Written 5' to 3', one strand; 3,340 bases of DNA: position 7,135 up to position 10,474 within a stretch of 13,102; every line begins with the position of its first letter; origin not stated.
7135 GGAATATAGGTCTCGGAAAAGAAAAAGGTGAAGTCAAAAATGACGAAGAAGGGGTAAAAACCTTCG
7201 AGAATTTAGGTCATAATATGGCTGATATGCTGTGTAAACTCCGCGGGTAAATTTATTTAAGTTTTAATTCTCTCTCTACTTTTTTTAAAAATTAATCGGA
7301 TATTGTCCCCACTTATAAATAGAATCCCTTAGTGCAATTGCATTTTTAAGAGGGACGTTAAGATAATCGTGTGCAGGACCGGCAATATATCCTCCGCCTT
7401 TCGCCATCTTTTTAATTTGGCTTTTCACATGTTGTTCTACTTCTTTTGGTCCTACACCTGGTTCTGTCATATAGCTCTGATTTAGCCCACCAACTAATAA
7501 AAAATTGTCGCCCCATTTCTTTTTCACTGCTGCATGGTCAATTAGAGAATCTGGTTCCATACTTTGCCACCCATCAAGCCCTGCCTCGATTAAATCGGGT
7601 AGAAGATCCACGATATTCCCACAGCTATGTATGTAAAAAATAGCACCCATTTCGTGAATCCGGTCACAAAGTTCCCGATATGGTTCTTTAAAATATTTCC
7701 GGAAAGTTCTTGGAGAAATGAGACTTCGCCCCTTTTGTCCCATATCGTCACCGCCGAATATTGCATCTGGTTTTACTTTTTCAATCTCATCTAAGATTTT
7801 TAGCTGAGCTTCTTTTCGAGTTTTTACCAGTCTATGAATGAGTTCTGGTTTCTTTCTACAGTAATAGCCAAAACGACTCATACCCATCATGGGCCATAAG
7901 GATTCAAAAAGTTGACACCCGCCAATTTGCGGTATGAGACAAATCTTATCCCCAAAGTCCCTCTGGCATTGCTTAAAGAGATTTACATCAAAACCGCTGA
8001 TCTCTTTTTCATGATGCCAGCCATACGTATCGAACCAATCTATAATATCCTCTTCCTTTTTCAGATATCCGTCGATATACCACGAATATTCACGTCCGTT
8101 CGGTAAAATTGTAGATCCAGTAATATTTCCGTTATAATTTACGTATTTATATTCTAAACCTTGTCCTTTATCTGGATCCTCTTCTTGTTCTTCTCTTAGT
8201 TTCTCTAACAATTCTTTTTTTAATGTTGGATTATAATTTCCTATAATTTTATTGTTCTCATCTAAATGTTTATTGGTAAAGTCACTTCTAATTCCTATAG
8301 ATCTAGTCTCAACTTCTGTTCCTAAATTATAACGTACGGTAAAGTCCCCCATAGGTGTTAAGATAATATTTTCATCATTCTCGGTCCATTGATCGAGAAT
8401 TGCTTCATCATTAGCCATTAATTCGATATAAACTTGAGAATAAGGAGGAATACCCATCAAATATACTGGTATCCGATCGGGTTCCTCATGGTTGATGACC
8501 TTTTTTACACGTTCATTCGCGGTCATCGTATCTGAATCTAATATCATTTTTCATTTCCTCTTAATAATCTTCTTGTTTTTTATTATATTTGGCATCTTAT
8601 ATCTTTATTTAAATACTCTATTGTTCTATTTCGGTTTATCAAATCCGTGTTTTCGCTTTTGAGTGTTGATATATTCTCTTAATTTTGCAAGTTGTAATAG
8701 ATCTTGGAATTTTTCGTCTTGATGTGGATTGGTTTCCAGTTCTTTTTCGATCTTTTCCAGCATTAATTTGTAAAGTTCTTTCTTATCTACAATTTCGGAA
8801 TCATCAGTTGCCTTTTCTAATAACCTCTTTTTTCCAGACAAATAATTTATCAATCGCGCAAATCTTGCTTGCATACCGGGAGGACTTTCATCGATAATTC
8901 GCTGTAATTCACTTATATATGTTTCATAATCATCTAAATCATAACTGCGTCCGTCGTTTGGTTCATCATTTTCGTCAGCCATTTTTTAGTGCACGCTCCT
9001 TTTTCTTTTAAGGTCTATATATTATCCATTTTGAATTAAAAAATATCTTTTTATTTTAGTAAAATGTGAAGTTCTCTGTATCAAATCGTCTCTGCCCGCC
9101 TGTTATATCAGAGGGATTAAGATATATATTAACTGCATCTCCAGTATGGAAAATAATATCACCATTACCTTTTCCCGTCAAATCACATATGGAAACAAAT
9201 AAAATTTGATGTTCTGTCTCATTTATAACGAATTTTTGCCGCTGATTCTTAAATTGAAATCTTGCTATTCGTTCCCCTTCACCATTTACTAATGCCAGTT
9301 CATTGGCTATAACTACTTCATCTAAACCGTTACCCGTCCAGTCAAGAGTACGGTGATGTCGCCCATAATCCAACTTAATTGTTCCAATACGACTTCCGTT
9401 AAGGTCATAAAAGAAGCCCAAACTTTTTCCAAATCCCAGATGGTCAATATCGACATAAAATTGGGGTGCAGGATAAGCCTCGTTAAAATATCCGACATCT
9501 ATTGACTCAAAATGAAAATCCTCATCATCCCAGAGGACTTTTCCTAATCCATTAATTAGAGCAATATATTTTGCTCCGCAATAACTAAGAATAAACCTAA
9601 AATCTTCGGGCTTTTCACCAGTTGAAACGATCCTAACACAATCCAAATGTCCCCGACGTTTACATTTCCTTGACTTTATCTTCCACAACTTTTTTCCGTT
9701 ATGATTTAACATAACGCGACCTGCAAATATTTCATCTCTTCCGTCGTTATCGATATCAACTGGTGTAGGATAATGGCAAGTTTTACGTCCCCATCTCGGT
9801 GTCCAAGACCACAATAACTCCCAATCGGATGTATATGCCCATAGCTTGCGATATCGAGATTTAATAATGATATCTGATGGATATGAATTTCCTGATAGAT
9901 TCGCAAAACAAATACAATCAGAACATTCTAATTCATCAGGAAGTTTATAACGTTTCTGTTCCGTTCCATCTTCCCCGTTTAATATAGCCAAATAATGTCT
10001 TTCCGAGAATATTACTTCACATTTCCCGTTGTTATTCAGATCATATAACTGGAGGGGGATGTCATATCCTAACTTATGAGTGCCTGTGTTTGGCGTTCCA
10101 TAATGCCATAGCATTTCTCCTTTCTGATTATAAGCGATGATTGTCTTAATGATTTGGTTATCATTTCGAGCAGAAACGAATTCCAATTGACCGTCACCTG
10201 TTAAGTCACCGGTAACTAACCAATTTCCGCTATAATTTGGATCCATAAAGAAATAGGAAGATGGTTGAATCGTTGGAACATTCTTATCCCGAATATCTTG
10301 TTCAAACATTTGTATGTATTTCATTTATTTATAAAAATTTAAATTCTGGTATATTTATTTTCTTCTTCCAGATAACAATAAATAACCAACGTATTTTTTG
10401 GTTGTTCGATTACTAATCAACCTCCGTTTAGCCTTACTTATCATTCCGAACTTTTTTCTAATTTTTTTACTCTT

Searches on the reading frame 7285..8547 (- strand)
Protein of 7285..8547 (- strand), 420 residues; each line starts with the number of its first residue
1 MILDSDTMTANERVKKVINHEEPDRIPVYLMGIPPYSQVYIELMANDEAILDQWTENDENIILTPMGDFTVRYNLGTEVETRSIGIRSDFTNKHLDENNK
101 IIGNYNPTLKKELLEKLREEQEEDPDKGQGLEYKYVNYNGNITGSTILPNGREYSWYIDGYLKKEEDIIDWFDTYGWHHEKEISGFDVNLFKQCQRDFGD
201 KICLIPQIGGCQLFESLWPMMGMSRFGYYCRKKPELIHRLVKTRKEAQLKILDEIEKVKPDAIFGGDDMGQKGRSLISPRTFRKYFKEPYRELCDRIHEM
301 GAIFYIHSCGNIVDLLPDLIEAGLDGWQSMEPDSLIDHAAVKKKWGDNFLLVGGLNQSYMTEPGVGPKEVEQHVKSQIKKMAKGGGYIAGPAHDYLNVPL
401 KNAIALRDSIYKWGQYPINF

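Call 3: search_protein_families(library=pfam, proteins=[window:7285-8547:-], max_evalue=1)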
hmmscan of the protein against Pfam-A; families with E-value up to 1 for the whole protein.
window:7285-8547:- (420 aa): 2 families
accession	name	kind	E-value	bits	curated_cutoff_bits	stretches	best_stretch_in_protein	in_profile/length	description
PF01208.23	URO-D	-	4.6e-22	78.9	23.9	2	220-412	153-345/346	Uroporphyrinogen decarboxylase (URO-D)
PF23792.1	CD1375-like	-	0.13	12.8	27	0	39-56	30-47/48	CD1375-like protein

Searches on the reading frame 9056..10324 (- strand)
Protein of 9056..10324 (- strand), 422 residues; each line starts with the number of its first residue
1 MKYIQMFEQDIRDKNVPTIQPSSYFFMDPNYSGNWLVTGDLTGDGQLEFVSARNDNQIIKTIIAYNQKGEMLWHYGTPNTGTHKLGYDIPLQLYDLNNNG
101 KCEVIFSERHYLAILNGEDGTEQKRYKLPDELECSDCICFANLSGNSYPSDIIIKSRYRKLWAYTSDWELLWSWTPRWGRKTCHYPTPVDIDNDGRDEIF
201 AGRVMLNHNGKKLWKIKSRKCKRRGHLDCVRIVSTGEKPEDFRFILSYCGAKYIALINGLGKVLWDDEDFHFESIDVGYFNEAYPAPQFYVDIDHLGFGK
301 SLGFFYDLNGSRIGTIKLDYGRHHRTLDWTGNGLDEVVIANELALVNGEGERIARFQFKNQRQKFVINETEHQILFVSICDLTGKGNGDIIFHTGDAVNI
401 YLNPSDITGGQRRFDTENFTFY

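Call 3: search_protein_families(library=pfam, proteins=[window:9056-10324:-], max_evalue=1)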
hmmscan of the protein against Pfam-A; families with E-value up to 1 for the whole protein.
window:9056-10324:- (422 aa): 5 families
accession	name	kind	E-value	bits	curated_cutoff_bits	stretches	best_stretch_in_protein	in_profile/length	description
PF13517.12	FG-GAP_3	-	6.5e-12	46.3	26.9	3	40-105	1-60/61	FG-GAP-like repeat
PF21348.3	RGL11_C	-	3.3e-08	33.2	27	2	159-219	215-271/490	Rhamnogalacturonan lyase family 11, C-terminal domain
PF25292.1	Beta-prop_CGLA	-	3.1e-05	24.1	26.8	1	190-220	38-73/316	Lambda-carrageenase beta-propeller domain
PF01839.29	FG-GAP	-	0.00079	19.7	22.1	1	33-50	2-19/37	FG-GAP repeat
PF20986.2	DUF6849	-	0.49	10.9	27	0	339-366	22-49/69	Domain of unknown function (DUF6849)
